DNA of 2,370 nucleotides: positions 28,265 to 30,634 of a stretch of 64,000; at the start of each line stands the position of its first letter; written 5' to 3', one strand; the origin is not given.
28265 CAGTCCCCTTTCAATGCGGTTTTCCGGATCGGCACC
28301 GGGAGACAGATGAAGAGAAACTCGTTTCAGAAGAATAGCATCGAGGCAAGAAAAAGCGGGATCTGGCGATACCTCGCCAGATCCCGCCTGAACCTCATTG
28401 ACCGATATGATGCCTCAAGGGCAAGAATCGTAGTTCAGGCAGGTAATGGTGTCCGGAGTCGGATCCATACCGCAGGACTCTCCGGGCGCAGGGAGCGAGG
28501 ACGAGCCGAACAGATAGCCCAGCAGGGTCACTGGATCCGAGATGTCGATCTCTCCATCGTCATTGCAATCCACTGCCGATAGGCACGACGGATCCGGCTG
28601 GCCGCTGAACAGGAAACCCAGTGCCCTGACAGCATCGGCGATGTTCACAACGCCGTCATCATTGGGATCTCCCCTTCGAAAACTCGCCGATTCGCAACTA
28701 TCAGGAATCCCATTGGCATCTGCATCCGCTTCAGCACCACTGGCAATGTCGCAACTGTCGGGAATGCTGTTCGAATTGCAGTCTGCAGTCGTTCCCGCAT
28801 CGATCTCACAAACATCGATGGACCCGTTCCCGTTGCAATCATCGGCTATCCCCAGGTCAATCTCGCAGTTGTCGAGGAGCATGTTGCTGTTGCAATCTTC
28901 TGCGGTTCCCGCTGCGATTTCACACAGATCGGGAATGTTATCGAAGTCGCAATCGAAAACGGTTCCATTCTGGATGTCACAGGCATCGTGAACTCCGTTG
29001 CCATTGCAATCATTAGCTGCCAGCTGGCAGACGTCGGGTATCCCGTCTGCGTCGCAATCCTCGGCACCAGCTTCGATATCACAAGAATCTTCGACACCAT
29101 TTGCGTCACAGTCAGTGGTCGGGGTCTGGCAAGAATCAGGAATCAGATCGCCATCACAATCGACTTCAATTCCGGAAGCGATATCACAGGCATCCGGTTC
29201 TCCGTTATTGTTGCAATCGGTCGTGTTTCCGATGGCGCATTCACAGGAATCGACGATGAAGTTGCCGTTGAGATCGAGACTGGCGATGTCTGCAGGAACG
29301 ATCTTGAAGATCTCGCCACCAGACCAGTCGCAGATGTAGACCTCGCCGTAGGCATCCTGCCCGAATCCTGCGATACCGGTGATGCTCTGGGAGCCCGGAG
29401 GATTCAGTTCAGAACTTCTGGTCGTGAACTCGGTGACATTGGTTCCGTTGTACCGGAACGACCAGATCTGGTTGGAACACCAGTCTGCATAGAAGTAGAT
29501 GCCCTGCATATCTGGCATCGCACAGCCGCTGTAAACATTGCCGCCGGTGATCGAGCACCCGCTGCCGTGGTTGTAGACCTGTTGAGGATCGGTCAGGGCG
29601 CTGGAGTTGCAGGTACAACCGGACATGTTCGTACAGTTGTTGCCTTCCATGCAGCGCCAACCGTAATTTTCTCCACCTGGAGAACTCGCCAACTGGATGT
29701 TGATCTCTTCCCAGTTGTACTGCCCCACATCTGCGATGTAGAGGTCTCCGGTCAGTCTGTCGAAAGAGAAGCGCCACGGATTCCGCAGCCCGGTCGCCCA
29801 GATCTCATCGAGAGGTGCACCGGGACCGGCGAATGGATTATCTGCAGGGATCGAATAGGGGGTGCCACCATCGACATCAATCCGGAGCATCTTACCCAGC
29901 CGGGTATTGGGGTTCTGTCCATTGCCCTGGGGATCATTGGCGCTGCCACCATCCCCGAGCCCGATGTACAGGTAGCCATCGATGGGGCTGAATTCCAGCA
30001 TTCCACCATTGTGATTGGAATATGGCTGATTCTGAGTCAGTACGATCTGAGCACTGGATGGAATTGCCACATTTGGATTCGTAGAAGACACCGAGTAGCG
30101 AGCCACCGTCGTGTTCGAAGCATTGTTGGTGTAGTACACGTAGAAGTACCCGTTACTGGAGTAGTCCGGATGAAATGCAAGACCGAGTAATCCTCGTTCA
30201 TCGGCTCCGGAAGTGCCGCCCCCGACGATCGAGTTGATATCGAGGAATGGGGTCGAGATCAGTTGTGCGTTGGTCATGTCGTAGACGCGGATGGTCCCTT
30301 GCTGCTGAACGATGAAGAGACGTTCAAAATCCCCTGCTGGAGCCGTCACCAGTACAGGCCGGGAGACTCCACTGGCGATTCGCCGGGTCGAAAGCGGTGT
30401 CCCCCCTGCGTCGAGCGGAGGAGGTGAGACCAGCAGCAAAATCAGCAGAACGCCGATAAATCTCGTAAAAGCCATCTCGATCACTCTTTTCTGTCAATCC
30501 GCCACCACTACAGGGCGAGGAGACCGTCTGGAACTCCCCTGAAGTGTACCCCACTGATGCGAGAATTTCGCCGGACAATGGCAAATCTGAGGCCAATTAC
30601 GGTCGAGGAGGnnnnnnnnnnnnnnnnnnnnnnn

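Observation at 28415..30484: Secreted GSDH-type β-propeller fused to ~10 Cys/Asp Ca-binding-like repeats and a dockerin-like tail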

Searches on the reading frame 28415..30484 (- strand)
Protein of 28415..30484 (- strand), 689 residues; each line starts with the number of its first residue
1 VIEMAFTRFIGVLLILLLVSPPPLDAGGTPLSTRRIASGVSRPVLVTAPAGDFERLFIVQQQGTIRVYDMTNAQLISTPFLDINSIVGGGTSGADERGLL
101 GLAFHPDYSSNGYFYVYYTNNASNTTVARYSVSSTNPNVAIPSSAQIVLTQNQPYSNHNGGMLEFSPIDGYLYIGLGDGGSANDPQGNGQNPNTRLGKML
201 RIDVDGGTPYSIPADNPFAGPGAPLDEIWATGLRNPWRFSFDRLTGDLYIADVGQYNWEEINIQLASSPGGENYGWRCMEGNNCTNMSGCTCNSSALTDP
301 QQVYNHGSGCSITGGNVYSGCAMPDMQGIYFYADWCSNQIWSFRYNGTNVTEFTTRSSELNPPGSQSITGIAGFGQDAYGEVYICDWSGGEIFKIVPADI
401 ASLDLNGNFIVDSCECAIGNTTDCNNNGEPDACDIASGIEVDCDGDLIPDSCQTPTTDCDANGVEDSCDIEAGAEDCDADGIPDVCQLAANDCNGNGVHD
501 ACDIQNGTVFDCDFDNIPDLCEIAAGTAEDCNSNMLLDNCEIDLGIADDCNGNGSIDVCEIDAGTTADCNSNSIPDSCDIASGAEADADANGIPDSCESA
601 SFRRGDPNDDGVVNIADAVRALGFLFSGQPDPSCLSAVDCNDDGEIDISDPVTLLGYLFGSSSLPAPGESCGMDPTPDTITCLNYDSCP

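Call 3: search_protein_families(library=pfam, proteins=[window:28415-30484:-], max_evalue=10)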
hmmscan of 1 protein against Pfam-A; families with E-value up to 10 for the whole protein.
window:28415-30484:- (689 aa): 7 families
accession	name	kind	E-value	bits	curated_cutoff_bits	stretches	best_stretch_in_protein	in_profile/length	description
PF07995.17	GSDH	-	8.5e-41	140.8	25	1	51-352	11-296/332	Glucose / Sorbosone dehydrogenase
PF00404.24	Dockerin_1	-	0.00024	21.7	22.9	1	605-654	2-52/57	Dockerin type I domain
PF13499.12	EF-hand_7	-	0.0086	16.8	30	1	602-650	8-61/67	EF-hand domain pair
PF08801.17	Nucleoporin_N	-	0.13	11.4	23.7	1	54-142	217-314/430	Nup133 N terminal like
PF00036.39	EF-hand_1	-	0.23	11.6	25.4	0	602-621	6-25/29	EF hand domain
PF13202.12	EF-hand_5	-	3.4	7.8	25.9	0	551-561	11-21/25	EF hand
PF13405.12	EF-hand_6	-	3.6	8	25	0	549-561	10-22/30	EF-hand domain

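Call 4: search_protein_families(library=ncbifam, proteins=[window:28415-30484:-], max_evalue=1)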
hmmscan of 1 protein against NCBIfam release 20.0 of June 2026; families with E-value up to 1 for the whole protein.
window:28415-30484:- (689 aa): 1 family
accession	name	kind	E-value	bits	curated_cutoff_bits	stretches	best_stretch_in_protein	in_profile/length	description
TIGR03606.1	non_repeat_PQQ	subfamily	6.7e-14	51.5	434.55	1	91-282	73-273/454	glucose/sorbosone family PQQ-dependent dehydrogenase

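Call 7: find_homologous_proteins(query=window:28415-30484:-)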
Query window:28415-30484:- (689 aa): 8000 proteins with E <= 0.001 among 8000 candidates; the best 120 are listed.
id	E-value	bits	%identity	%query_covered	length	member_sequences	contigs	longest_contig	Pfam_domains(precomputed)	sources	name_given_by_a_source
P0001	0.0e+0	1546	97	100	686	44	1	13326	PF07995.18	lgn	-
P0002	0.0e+0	1379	84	100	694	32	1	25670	PF07995.18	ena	-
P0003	0.0e+0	1294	79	100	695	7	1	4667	PF07995.18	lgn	-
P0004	0.0e+0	1270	78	100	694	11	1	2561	PF07995.18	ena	-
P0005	0.0e+0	1263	79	97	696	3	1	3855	PF07995.18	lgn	-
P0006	0.0e+0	1246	76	100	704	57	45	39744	PF07995.18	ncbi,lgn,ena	ncbi:MAG: PQQ-dependent sugar dehydrogenase [Planctomycetota bacterium]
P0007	0.0e+0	1228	75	100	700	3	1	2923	PF07995.18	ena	-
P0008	0.0e+0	1033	65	100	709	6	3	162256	PF07995.18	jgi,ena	-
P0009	7.5e-295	998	63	100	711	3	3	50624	PF07995.18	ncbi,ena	-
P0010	1.7e-292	990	63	100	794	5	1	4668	PF07995.18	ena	-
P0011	3.6e-290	983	60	97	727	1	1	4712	PF07995.18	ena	-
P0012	7.9e-290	981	62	97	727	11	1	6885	PF23657.2,PF07995.18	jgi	jgi:glucose/arabinose dehydrogenase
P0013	7.6e-282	955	62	100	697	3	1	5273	PF07995.18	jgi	-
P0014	5.1e-277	939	61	98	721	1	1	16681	PF07995.18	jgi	-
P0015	1.2e-271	921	58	97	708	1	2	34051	PF07995.18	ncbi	-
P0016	8.7e-269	912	50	97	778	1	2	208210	PF07995.18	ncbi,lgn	ncbi:MAG: PQQ-dependent sugar dehydrogenase [Planctomycetota bacterium]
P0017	3.0e-261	887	59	99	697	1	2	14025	PF07995.18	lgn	-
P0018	2.4e-240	818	55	98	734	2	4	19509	PF07995.18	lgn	-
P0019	1.6e-239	815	82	60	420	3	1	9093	PF07995.18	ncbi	ncbi:MAG: PQQ-dependent sugar dehydrogenase, partial [Planctomycetota bacterium]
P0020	1.6e-236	805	56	100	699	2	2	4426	PF07995.18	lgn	-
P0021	6.6e-227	773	77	61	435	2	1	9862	PF07995.18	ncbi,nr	ncbi:MAG TPA: hypothetical protein DGU45_09740, partial [Planctomycetes bacterium]|nr:hypothetical p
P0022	3.3e-201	688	49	53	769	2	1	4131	PF07995.18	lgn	-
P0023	1.6e-198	680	49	53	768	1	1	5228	PF07995.18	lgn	-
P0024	3.0e-198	679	46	98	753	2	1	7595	PF07995.18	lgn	-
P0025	1.5e-196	673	48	53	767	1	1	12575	PF07995.18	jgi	-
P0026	2.0e-196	673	48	53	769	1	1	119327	PF07995.18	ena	-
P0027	1.3e-193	663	48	54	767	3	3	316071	PF07995.18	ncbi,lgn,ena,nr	ncbi:MAG: PQQ-dependent sugar dehydrogenase [Chloroflexi bacterium]|nr:PQQ-dependent sugar dehydroge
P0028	4.7e-192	658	49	53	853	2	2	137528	PF07995.18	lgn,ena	-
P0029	1.5e-191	657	49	53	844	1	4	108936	PF07995.18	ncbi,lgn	-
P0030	1.8e-190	653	51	53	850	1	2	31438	PF07995.18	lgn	-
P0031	3.4e-189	649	-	-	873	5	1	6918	PF07995.18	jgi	jgi:glucose/arabinose dehydrogenase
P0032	1.1e-188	647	45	100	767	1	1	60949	PF07995.18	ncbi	ncbi:MAG: PQQ-dependent sugar dehydrogenase [Planctomycetota bacterium]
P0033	9.1e-188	644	-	-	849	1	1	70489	PF07995.18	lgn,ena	-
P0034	2.7e-185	636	45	55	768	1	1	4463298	PF07995.18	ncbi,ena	-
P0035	9.8e-185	634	51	78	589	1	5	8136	PF07995.18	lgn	-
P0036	1.4e-183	630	-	-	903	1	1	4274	PF07995.18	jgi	jgi:glucose/arabinose dehydrogenase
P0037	6.1e-183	628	51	53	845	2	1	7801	PF07995.18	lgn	-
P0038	3.2e-182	626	-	-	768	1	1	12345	PF07995.18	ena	-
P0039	3.2e-182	626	-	-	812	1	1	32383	PF07995.18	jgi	jgi:glucose/arabinose dehydrogenase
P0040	4.9e-181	622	50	53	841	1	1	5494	PF07995.18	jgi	jgi:glucose/arabinose dehydrogenase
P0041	1.4e-179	617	48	53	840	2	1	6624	PF07995.18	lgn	-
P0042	3.8e-179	616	-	-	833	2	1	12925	PF07995.18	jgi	jgi:glucose/arabinose dehydrogenase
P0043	4.8e-176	605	50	54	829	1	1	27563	PF07995.18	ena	-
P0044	1.3e-174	601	-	-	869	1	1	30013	PF07995.18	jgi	jgi:glucose/arabinose dehydrogenase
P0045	2.4e-173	596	-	-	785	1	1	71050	PF07995.18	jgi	jgi:glucose/arabinose dehydrogenase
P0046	1.6e-171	590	-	-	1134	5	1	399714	PF00754.32,PF22633.4,PF07995.18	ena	-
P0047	3.4e-170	586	-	-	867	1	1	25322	PF07995.18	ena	-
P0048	1.3e-169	584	43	96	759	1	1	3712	PF07995.18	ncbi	-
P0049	1.6e-168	580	-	-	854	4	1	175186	PF07995.18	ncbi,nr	ncbi:MAG: PQQ-dependent sugar dehydrogenase [Chloroflexi bacterium]|nr:PQQ-dependent sugar dehydroge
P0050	2.0e-166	574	47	92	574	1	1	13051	PF07995.18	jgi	jgi:glucose/arabinose dehydrogenase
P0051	3.0e-166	573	51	63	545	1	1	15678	PF07995.18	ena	-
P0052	8.8e-162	558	49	87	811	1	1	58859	PF07995.18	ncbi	-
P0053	1.1e-161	558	54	75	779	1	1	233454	PF07995.18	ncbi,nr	ncbi:MAG: PQQ-dependent sugar dehydrogenase [Phycisphaerales bacterium]|nr:PQQ-dependent sugar dehyd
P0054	3.1e-161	556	50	56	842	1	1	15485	PF07995.18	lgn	-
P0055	2.8e-160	553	60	59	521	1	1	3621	PF07995.18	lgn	-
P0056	6.3e-160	552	48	69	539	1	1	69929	PF07995.18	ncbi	ncbi:MAG: PQQ-dependent sugar dehydrogenase [Planctomycetota bacterium]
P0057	4.8e-158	546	51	67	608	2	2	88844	PF07995.18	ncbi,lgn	-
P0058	7.8e-158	545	60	63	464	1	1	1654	PF07995.18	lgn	-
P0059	1.7e-157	544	57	64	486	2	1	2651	PF07995.18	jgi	-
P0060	2.6e-157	543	-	-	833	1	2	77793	PF07995.18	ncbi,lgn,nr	ncbi:MAG: PQQ-dependent sugar dehydrogenase [Anaerolineales bacterium]|nr:PQQ-dependent sugar dehydr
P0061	7.6e-157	542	55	79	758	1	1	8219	PF07995.18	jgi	-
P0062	1.2e-156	541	-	-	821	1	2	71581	PF07995.18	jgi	jgi:glucose/arabinose dehydrogenase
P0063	1.1e-155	538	54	67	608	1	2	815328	PF07995.18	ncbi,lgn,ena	-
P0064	1.1e-155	538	55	73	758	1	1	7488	PF07995.18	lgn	-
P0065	3.3e-154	533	54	65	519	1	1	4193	PF07995.18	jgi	jgi:glucose/arabinose dehydrogenase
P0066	3.1e-153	530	57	63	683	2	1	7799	PF07995.18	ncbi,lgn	-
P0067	4.4e-153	529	55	66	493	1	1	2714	PF00404.25,PF07995.18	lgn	-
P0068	4.6e-153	529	-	-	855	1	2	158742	PF07995.18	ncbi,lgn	ncbi:MAG: hypothetical protein Fur0022_07850 [Anaerolineales bacterium]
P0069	7.7e-153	529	56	64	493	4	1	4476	PF07995.18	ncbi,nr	ncbi:MAG: PQQ-dependent sugar dehydrogenase [Planctomycetes bacterium]|nr:PQQ-dependent sugar dehydr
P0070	1.2e-152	528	53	66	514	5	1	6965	PF00404.25,PF07995.18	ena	-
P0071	2.0e-152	527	-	-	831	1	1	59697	PF07995.18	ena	-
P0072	7.0e-151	522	56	61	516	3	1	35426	PF07995.18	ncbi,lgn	-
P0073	1.0e-150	522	49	69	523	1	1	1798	PF07995.18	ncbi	-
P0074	1.0e-150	522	55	59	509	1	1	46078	PF00404.25,PF07995.18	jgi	jgi:glucose/arabinose dehydrogenase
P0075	1.3e-150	521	53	60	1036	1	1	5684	PF14312.13,PF07995.18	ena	-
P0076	1.8e-150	521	49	86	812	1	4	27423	PF00404.25,PF07995.18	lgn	-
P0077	4.4e-150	519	58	62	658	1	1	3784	PF07995.18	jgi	-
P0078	3.6e-149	516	47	82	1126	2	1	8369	PF07995.18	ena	-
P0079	9.7e-149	515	55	65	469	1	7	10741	PF07995.18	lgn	-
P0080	2.7e-148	514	59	57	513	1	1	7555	PF07995.18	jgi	jgi:glucose/arabinose dehydrogenase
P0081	1.4e-147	511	55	63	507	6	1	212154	PF07995.18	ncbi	-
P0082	2.1e-147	511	55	63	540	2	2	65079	PF07995.18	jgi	jgi:glucose/arabinose dehydrogenase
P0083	2.7e-147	510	52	65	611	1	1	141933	PF07995.18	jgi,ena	-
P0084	2.8e-147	510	52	66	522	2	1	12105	PF00404.25,PF07995.18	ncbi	-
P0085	5.1e-147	509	58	59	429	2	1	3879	PF18203.7,PF07995.18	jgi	jgi:glucose/arabinose dehydrogenase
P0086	6.5e-147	509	55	63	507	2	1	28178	PF07995.18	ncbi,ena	-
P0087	1.1e-146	508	52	69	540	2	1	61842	PF07995.18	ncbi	-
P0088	1.1e-146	508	49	66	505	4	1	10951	PF00404.25,PF07995.18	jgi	jgi:glucose/arabinose dehydrogenase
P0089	1.1e-146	508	57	58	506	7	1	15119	PF07995.18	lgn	-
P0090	1.3e-146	508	54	67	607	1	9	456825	PF07995.18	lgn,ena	-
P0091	1.7e-146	508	45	94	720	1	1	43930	PF07995.18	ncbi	-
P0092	2.1e-146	507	53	66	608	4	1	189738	PF07995.18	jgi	jgi:glucose/arabinose dehydrogenase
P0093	3.5e-146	507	48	78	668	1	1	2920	PF07995.18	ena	-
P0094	4.5e-146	506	61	54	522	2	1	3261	PF07995.18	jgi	jgi:glucose/arabinose dehydrogenase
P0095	5.9e-146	506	58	58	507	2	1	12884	PF07995.18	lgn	-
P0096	1.5e-145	505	56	59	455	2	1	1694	PF00404.25,PF07995.18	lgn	-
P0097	1.5e-145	505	51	64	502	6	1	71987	PF00404.25,PF07995.18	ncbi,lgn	-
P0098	1.8e-145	504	56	62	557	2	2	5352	PF07995.18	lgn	-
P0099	2.9e-145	504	57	59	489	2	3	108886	PF07995.18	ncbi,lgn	-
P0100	3.7e-145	503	57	60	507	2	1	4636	PF07995.18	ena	-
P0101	6.7e-145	502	56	60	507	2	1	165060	PF07995.18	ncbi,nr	ncbi:MAG: PQQ-dependent sugar dehydrogenase [bacterium]|nr:PQQ-dependent sugar dehydrogenase [bacter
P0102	7.3e-145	502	61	55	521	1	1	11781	PF07995.18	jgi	jgi:glucose/arabinose dehydrogenase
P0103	1.8e-144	501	53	65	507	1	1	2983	PF07995.18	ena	-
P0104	1.9e-144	501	56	63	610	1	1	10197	PF07995.18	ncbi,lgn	ncbi:MAG: PQQ-dependent sugar dehydrogenase [Phycisphaerae bacterium]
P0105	3.5e-144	500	51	67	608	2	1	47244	PF07995.18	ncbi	ncbi:MAG: PQQ-dependent sugar dehydrogenase [Planctomycetota bacterium]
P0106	6.2e-144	499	54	61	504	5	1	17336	PF07995.18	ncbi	-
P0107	1.1e-143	498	59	56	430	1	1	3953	PF18203.7,PF07995.18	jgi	jgi:glucose/arabinose dehydrogenase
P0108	1.7e-143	498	55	63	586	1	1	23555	PF07995.18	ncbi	-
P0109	1.8e-143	498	56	58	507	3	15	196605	PF07995.18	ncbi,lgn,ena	-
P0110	2.9e-143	497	54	64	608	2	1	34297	PF07995.18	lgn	-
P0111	3.3e-143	497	55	62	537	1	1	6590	PF07995.18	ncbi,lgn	ncbi:MAG: PQQ-dependent sugar dehydrogenase [Planctomycetota bacterium]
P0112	3.5e-143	497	52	64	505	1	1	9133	PF07995.18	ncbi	-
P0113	4.8e-143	496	54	65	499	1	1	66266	PF07995.18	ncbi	-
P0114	6.0e-143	496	55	61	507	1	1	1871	PF07995.18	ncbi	-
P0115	6.1e-143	496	51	71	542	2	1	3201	PF07995.18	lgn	-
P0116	7.9e-143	495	59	55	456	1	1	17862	PF07995.18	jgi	jgi:glucose/arabinose dehydrogenase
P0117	8.7e-143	495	58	56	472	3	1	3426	PF07995.18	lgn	-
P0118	1.3e-142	495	56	59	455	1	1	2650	PF00404.25,PF07995.18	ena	-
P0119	1.6e-142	494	57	57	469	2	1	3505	PF00404.25,PF07995.18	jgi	-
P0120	1.6e-142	494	56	59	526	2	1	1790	PF07995.18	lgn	-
